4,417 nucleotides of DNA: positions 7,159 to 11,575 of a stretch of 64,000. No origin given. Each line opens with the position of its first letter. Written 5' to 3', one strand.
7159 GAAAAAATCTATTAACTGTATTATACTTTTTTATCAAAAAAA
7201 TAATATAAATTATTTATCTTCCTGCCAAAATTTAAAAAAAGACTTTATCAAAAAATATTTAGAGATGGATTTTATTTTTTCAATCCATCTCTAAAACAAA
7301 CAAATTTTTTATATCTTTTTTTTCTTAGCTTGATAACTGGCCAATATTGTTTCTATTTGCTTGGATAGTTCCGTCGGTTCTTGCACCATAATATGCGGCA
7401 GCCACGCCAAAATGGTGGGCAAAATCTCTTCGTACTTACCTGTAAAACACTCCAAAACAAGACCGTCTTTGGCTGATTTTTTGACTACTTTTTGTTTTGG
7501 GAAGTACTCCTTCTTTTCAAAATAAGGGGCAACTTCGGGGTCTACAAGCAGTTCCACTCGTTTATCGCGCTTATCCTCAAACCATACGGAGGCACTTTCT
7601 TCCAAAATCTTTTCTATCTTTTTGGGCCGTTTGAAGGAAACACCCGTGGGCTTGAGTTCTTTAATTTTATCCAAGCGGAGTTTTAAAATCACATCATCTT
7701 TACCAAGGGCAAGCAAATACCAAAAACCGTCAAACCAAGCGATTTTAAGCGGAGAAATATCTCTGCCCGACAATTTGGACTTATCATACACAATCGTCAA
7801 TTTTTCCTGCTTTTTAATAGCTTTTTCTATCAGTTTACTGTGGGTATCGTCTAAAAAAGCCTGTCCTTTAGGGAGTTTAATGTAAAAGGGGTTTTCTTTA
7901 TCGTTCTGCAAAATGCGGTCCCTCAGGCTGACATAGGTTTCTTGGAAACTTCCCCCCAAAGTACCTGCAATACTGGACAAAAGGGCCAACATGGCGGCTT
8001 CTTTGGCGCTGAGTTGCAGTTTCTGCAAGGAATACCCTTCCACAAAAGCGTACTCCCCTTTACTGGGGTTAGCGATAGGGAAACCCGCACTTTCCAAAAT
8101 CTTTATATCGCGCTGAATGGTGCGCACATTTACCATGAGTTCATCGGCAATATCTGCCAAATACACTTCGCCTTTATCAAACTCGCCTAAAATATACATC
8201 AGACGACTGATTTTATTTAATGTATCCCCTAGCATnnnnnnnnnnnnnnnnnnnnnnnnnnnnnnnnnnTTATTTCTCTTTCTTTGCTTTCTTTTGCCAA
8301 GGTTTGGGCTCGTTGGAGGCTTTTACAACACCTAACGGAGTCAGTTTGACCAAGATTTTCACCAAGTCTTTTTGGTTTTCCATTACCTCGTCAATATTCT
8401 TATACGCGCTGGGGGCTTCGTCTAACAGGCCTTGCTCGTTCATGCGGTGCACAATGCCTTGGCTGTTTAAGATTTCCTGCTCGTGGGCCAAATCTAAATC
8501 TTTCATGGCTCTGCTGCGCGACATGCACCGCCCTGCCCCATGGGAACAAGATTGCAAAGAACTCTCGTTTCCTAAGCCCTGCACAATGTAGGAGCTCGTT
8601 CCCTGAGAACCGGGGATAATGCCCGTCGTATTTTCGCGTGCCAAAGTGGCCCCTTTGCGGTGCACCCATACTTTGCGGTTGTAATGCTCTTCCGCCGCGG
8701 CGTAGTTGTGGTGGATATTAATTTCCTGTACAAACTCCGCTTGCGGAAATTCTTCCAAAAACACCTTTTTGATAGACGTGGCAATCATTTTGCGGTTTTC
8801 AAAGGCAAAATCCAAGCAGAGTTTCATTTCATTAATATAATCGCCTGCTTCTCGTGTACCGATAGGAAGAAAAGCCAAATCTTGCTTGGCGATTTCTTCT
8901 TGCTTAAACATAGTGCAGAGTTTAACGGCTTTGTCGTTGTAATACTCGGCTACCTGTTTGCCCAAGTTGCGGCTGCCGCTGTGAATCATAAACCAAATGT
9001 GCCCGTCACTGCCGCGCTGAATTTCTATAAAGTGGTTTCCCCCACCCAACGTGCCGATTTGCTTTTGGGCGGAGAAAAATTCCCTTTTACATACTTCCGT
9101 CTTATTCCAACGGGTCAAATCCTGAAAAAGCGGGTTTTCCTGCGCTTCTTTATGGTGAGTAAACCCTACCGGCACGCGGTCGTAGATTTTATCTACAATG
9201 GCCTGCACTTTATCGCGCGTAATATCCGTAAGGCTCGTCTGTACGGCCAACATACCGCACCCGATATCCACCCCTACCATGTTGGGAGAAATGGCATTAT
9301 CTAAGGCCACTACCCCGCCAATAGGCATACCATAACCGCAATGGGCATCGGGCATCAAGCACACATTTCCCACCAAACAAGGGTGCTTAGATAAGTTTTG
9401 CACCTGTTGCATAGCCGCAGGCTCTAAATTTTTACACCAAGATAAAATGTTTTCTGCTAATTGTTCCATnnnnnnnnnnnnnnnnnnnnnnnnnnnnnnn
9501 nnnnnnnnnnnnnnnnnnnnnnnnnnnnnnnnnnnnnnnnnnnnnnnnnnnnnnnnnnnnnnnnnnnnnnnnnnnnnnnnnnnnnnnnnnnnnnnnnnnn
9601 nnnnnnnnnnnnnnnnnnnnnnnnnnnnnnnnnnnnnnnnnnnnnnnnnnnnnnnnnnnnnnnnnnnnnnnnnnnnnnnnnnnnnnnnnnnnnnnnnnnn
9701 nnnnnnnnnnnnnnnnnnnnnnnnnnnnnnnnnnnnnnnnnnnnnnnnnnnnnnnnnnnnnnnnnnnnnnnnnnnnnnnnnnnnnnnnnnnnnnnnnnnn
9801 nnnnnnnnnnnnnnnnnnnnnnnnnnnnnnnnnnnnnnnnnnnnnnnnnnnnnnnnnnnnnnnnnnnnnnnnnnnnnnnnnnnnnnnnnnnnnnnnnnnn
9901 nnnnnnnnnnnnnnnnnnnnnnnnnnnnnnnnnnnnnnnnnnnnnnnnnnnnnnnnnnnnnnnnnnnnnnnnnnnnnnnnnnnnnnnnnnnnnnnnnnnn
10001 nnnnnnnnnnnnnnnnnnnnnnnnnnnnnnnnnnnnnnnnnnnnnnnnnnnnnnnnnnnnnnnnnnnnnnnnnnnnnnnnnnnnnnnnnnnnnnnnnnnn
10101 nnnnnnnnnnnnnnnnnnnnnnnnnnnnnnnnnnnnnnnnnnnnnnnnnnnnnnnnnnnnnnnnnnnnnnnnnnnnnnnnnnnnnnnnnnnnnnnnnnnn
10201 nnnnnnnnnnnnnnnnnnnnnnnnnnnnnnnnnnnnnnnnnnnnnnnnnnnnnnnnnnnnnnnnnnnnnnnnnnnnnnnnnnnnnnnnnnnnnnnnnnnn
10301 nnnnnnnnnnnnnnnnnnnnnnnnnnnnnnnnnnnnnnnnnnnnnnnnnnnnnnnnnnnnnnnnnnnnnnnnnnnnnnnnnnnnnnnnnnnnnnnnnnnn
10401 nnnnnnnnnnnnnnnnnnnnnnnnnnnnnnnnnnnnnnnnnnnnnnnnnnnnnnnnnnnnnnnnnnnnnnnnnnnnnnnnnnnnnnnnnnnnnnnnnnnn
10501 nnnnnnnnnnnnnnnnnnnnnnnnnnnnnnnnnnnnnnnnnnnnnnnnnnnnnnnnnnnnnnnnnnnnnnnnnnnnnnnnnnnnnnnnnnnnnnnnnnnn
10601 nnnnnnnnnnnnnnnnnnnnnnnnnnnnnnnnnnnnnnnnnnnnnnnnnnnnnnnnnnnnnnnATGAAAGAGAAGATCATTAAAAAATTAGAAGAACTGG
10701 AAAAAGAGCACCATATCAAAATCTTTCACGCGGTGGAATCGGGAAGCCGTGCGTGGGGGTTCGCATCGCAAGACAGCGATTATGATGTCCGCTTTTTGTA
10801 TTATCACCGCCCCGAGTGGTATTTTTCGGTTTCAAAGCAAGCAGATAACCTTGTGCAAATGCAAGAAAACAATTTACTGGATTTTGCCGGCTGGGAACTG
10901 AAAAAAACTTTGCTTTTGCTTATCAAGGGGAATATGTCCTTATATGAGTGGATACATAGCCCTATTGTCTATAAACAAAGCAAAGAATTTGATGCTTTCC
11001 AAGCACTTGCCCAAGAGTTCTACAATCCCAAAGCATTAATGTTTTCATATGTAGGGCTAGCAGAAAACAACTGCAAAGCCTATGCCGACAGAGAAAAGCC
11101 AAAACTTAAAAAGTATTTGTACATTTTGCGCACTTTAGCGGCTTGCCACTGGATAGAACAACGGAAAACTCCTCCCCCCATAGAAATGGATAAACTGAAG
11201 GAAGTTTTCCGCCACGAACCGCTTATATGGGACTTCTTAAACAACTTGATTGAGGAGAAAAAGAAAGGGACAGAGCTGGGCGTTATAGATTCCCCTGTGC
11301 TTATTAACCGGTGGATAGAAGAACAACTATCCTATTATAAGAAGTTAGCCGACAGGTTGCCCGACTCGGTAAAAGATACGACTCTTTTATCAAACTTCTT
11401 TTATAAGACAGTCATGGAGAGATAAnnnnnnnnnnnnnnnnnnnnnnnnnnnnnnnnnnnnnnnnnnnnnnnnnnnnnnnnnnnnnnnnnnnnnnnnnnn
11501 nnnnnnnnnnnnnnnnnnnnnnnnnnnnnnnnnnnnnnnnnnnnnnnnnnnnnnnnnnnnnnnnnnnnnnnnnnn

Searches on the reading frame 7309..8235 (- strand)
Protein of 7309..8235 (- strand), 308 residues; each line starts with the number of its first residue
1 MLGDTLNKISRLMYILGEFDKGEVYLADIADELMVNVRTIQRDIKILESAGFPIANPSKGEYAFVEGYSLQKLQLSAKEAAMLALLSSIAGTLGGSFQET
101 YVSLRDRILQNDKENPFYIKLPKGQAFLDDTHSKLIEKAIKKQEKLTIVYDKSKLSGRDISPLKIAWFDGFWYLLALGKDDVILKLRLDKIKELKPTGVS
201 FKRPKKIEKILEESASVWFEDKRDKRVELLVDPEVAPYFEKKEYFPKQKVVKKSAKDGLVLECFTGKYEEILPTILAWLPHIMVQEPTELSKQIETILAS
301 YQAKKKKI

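Call 3: search_protein_families(library=pfam, proteins=[window:7309-8235:-], max_evalue=0.1)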
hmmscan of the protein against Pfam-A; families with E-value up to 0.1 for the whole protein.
window:7309-8235:- (308 aa): 6 families
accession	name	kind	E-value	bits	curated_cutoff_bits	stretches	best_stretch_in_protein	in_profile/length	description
PF13280.12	WYL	-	5.4e-09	36.4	21.8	1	135-195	5-69/70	WYL domain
PF08279.18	HTH_11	-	1.9e-08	34.5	25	1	21-54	13-46/55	HTH domain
PF25583.1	WCX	-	3.2e-06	27.8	23.9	1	226-298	4-72/76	WCX domain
PF19187.6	HTH_PafC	-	0.017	15.4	32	0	21-53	16-48/115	PafC helix-turn-helix domain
PF12840.13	HTH_20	-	0.036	14.5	27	1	15-52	9-47/51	Helix-turn-helix domain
PF13730.12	HTH_36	-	0.039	14.2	25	1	28-52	30-54/55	Helix-turn-helix domain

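Call 4: search_protein_families(library=ncbifam, proteins=[window:7309-8235:-], max_evalue=0.1)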
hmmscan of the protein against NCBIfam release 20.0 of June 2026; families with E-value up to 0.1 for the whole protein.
window:7309-8235:- (308 aa): 1 family
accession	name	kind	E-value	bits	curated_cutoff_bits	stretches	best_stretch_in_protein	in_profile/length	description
TIGR01884.1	cas_HTH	subfamily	0.0011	18.4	60.2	1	11-52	143-185/202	CRISPR-associated CARF protein Csa3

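Call 55: search_protein_families(library=padloc, proteins=[window:7309-8235:-], max_evalue=0.01)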
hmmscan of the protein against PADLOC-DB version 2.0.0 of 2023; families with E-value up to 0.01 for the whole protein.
window:7309-8235:- (308 aa): 5 families
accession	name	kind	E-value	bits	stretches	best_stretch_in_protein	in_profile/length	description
PDLC01457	WYL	-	5.4e-31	106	1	8-290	5-229/229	"CAS-I,CAS-II,CAS-III,CAS-IV,CAS-V,CAS-VI; associated_signaling"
PDLC01652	WYL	-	2e-22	78.3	1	131-298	18-158/162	"CAS-I,CAS-II,CAS-III,CAS-IV,CAS-V,CAS-VI; associated_signaling"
PDLC01766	Cas3c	-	6.3e-09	32.6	1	24-296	22-307/1009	-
PDLC01268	CasR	-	0.0013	16.7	1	11-52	125-166/179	"CAS-I,CAS-II,CAS-III,CAS-IV,CAS-V,CAS-VI; associated_signaling"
PDLC01434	CasR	-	0.0018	16.2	1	11-52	129-170/191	"CAS-I,CAS-II,CAS-III,CAS-IV,CAS-V,CAS-VI; associated_signaling"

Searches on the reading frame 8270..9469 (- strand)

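Call 3: search_protein_families(library=pfam, proteins=[window:8270-9469:-], max_evalue=0.1)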
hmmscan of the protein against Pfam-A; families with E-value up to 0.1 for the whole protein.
window:8270-9469:- (399 aa): 2 families
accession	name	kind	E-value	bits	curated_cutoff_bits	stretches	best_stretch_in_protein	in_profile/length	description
PF01139.22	RtcB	-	4.1e-111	372.7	27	2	123-383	132-425/426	tRNA-splicing ligase RtcB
PF20452.3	Calmod_bind_C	-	0.026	15.1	24.2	0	64-97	22-54/62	Calmodulin binding protein C-terminal domain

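Call 4: search_protein_families(library=ncbifam, proteins=[window:8270-9469:-], max_evalue=0.1)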
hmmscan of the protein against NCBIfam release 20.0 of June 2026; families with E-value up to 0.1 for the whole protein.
window:8270-9469:- (399 aa): 4 families
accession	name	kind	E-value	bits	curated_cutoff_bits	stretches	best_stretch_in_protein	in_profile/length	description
NF052663.1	RtcB_rel_intein2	exception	1.3e-80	272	1050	2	71-381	311-623/626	intein-containing RctB family protein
NF007153.0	PRK09588.1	equivalog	6.2e-59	199.9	407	1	14-387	21-376/379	RNA ligase RtcB family protein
TIGR03073.1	release_rtcB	hypoth_equivalog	2.3e-49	168.3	271.8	1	15-378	11-356/356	RNA ligase RtcB family protein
NF038162.1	RtcB_rel_intein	exception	4.8e-48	163.8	1150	2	132-383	670-960/961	intein-containing RtcB family protein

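Call 55: search_protein_families(library=padloc, proteins=[window:8270-9469:-], max_evalue=0.01)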
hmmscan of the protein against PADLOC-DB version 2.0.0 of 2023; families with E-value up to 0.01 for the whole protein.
window:8270-9469:- (399 aa): 0 families

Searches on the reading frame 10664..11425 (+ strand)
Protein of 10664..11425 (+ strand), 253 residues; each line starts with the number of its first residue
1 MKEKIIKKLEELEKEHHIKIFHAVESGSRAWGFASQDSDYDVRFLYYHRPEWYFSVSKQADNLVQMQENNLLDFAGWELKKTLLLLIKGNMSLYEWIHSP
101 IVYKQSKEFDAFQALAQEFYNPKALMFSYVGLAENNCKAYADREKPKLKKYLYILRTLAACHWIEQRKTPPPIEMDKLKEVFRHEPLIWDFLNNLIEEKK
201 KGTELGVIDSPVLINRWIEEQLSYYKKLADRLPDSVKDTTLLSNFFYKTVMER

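Call 3: search_protein_families(library=pfam, proteins=[window:10664-11425:+], max_evalue=0.1)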
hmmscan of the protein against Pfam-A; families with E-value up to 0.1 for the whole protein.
window:10664-11425:+ (253 aa): 3 families
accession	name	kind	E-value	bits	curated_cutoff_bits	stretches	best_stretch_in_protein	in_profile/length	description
PF10127.15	RlaP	-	1.8e-70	237.9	23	1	1-246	1-247/249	RNA repair pathway DNA polymerase beta family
PF14003.11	YlbE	-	0.038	14.7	27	0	215-249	4-37/61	YlbE-like protein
PF18765.7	Polbeta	-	0.075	13.6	26.9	0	4-63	2-58/93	Polymerase beta, Nucleotidyltransferase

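Call 4: search_protein_families(library=ncbifam, proteins=[window:10664-11425:+], max_evalue=0.1)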
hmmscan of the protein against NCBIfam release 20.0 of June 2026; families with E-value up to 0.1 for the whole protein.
window:10664-11425:+ (253 aa): 1 family
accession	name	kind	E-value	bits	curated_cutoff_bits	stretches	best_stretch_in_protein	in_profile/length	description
NF047752.1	MntA_antitoxin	equivalog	0.016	15.1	60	1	18-64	5-53/106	type VII toxin-antitoxin system MntA family adenylyltransferase antitoxin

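Call 55: search_protein_families(library=padloc, proteins=[window:10664-11425:+], max_evalue=0.01)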
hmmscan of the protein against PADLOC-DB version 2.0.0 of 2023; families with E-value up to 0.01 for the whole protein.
window:10664-11425:+ (253 aa): 0 families
